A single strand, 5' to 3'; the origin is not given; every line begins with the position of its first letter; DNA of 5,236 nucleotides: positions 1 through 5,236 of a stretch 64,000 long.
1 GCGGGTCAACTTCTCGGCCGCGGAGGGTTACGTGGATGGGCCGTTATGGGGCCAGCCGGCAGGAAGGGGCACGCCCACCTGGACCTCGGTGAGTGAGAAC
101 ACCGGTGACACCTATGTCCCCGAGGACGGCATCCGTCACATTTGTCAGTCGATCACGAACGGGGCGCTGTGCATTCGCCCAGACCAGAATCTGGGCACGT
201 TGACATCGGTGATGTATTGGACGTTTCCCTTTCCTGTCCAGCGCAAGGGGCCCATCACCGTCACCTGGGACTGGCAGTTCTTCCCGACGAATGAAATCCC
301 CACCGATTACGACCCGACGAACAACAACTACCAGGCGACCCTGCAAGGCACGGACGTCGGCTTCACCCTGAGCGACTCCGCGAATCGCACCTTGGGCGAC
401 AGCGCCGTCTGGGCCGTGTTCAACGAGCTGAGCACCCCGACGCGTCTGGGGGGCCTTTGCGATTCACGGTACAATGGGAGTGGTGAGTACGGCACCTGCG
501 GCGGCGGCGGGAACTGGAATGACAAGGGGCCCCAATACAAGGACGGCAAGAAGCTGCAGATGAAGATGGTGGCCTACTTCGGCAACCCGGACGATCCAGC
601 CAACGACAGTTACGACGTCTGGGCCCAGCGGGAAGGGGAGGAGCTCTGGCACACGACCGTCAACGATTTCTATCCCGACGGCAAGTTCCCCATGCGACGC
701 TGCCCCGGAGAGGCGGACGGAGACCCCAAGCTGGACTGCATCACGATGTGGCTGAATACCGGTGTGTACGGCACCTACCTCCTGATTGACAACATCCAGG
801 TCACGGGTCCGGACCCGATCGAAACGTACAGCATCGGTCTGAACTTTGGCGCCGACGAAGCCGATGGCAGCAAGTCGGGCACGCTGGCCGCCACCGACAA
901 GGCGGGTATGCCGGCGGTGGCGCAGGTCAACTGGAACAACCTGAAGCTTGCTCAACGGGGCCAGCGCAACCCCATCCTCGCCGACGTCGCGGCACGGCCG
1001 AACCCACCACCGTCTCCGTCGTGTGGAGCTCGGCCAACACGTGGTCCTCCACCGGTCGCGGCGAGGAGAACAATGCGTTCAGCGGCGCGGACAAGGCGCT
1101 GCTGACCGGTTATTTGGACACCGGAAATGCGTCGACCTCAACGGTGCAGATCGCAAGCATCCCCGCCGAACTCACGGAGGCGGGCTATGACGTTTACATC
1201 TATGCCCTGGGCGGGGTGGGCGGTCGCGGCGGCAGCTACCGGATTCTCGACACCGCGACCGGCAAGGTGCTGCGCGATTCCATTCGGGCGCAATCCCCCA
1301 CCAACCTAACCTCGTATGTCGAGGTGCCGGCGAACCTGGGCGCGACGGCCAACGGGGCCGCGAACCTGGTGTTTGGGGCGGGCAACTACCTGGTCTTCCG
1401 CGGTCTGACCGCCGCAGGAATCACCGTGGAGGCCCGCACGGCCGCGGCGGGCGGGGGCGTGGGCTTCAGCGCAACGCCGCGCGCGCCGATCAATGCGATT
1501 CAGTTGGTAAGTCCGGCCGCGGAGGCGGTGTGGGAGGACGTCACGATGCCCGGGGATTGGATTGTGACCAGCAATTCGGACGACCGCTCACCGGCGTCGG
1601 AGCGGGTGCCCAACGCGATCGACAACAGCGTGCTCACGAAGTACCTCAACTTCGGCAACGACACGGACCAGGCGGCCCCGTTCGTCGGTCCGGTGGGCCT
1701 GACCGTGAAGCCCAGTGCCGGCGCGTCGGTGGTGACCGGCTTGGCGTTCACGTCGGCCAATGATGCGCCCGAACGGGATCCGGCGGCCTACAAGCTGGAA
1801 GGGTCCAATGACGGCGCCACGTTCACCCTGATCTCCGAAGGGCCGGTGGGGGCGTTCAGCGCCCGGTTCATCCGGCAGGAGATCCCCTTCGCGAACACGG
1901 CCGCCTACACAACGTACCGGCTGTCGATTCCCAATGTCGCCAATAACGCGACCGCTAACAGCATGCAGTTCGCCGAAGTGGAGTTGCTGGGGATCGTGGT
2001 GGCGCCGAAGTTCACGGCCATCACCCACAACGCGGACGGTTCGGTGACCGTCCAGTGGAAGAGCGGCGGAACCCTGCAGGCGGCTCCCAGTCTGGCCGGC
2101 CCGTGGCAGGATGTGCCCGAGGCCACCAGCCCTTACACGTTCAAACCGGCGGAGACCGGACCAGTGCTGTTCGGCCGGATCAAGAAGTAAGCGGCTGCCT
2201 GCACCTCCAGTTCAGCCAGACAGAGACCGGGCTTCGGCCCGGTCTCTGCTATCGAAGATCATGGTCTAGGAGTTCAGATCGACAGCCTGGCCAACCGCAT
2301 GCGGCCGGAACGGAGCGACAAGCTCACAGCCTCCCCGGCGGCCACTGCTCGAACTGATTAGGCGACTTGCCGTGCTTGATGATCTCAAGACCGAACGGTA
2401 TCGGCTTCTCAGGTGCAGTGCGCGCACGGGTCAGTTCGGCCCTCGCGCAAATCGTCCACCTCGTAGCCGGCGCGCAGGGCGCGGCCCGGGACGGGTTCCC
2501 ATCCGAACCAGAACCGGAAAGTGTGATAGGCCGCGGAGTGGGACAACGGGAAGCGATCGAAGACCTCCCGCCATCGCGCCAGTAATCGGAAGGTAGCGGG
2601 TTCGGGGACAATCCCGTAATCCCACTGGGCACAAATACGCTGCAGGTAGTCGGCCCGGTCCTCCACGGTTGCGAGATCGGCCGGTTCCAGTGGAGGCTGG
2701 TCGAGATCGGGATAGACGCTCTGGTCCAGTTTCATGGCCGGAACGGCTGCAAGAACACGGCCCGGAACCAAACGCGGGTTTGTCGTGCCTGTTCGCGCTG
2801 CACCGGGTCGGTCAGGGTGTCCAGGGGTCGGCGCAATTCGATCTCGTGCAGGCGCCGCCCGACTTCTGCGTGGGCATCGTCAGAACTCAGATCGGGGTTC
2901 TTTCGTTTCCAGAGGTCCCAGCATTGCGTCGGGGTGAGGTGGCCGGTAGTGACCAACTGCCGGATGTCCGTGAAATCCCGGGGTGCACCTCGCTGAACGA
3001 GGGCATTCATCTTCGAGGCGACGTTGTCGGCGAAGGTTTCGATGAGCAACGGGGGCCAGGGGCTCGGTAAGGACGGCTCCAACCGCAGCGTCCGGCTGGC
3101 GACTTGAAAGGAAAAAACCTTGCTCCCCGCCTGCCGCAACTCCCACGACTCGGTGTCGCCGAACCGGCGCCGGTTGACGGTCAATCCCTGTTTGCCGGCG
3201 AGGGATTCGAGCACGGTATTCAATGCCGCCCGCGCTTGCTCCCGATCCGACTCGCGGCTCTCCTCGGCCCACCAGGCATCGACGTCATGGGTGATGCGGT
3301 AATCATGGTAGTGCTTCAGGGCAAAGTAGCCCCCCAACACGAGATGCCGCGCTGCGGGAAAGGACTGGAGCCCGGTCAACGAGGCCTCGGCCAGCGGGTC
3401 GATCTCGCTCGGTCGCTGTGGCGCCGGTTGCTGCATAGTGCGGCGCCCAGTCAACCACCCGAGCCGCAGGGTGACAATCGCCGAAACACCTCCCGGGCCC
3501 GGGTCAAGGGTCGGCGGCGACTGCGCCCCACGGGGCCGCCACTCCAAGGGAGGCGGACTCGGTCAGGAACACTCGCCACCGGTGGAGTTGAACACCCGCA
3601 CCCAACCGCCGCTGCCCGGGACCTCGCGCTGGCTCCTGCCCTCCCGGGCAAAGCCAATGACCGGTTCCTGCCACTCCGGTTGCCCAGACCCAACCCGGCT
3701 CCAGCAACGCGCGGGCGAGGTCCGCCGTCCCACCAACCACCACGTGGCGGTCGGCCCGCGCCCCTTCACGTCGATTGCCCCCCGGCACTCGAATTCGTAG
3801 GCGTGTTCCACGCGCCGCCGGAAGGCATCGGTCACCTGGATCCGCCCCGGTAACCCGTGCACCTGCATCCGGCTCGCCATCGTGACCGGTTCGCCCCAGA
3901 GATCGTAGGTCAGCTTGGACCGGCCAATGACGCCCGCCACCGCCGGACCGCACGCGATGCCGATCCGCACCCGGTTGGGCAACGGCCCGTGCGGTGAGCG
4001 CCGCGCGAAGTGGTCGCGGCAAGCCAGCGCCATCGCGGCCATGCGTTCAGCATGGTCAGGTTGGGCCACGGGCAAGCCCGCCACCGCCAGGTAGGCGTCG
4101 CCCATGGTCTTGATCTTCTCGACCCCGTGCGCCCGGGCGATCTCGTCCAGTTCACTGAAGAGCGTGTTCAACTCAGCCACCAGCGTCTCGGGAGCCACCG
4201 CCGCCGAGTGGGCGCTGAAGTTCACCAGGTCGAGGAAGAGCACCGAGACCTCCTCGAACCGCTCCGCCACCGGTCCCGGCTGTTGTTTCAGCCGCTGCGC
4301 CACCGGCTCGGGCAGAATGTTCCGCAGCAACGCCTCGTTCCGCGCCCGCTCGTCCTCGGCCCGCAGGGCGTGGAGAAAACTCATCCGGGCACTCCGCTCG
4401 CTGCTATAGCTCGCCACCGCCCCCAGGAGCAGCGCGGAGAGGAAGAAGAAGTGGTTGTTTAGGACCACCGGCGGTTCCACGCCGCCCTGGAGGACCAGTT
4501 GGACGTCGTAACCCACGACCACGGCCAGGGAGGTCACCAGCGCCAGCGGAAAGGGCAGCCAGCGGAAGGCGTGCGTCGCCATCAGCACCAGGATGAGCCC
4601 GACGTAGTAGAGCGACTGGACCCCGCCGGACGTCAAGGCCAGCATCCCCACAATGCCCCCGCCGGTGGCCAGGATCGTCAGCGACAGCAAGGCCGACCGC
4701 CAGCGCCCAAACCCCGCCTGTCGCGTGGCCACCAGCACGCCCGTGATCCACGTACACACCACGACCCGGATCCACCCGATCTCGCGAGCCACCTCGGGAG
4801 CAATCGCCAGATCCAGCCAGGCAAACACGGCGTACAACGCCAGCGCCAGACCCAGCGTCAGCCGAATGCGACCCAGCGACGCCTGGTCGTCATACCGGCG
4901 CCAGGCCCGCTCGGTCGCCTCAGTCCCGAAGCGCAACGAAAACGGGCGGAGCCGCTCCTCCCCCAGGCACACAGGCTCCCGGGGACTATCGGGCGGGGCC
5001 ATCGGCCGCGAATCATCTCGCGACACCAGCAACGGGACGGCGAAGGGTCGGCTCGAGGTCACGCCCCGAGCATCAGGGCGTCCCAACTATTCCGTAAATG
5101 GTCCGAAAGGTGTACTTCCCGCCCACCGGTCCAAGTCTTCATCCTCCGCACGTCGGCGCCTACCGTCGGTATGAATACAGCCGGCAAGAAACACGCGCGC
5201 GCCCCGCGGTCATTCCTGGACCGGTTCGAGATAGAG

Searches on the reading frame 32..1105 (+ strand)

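Call 54: search_protein_families(library=padloc, alignment_id=A3, max_evalue=0.00001)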
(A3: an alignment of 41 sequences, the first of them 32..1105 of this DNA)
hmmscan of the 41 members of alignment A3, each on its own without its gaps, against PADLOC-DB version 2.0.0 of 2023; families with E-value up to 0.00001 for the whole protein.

A. member 1, window:32-1105:+ (357 aa): 0 families

B. families by the number of members that match (of 41 scanned): 3 families
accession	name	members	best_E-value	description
PDLC00734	PycC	1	5.3e-11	Pycsar cyclase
PDLC02304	AbiEii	1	9.5e-08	AbiEii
PDLC02305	AbiEii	1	1.5e-06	AbiEii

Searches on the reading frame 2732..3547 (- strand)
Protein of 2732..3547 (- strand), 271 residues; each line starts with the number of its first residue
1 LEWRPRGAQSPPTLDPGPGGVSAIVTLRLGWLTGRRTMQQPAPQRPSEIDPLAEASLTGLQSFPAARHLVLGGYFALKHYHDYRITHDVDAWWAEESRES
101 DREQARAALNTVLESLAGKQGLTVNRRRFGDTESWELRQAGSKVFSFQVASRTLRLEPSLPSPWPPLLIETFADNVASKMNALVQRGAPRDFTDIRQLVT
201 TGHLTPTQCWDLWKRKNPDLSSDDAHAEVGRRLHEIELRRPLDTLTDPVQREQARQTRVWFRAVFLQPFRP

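Call 58: search_protein_families(library=padloc, proteins=[window:2732-3547:-], max_evalue=0.0001)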
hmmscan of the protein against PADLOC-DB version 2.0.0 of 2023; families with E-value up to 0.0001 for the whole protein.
window:2732-3547:- (271 aa): 3 families
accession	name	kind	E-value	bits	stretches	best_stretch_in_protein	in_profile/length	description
PDLC02304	AbiEii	-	9.5e-08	30.3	0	176-217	165-206/260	AbiEii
PDLC02305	AbiEii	-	1.5e-06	25.7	0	176-204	168-196/306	AbiEii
PDLC02303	AbiEii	-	3.2e-05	21.5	0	167-218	150-200/249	AbiEii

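Call 68: search_protein_families(library=pfam, proteins=[window:2732-3547:-], max_evalue=0.001)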
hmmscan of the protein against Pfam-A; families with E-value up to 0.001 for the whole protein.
window:2732-3547:- (271 aa): 1 family
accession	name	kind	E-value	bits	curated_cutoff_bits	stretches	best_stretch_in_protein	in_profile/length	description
PF08843.17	AbiEii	-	1.5e-09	38.6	22.5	1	62-217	8-186/238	Nucleotidyl transferase AbiEii toxin, Type IV TA system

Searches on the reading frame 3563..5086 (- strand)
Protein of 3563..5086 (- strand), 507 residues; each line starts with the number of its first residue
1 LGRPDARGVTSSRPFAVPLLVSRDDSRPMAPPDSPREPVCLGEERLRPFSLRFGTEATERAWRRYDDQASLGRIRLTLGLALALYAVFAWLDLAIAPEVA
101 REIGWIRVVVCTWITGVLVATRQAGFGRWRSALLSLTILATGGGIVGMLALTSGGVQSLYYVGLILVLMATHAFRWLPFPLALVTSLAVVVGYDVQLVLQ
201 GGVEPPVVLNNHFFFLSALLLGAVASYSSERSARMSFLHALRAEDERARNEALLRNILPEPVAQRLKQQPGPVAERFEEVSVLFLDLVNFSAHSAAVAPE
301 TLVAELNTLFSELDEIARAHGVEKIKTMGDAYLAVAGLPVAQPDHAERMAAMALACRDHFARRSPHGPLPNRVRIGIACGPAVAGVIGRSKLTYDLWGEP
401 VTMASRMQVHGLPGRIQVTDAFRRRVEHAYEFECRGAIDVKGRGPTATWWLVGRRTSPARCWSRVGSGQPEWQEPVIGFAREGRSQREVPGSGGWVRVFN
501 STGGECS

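Call 68: search_protein_families(library=pfam, proteins=[window:3563-5086:-], max_evalue=0.001)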
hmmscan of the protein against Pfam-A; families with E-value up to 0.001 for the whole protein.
window:3563-5086:- (507 aa): 1 family
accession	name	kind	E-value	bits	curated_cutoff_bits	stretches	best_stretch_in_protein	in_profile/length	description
PF00211.25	Guanylate_cyc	-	2.4e-50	171.1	21.9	1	274-452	3-182/183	Adenylate and Guanylate cyclase catalytic domain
